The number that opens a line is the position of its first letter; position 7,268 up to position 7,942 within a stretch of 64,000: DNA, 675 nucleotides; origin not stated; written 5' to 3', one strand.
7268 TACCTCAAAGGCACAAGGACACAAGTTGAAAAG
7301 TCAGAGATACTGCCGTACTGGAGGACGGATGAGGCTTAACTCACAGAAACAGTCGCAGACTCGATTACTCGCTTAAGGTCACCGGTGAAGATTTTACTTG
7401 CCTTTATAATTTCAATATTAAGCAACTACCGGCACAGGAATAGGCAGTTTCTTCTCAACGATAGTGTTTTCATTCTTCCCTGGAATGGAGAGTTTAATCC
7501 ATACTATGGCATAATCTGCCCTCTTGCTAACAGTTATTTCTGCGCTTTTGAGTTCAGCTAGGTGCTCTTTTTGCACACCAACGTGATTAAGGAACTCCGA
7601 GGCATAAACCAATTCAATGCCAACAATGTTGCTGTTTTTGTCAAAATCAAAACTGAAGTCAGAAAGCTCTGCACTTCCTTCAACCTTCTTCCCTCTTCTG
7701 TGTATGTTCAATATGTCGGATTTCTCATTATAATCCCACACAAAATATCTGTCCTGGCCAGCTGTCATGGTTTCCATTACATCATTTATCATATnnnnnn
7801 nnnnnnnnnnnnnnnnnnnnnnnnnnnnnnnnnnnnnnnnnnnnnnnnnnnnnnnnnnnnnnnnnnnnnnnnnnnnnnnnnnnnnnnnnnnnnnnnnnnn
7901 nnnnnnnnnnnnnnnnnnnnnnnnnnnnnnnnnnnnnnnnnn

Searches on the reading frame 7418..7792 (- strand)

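Call 53: search_protein_families(library=pfam, max_evalue=0.01, proteins=[window:7418-7792:-])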
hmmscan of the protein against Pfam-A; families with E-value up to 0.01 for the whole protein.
window:7418-7792:- (124 aa): 1 family
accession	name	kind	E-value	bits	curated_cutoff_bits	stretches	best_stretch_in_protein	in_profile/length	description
PF10049.14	DUF2283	-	7.4e-07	29.7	23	1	20-65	3-49/49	Protein of unknown function (DUF2283)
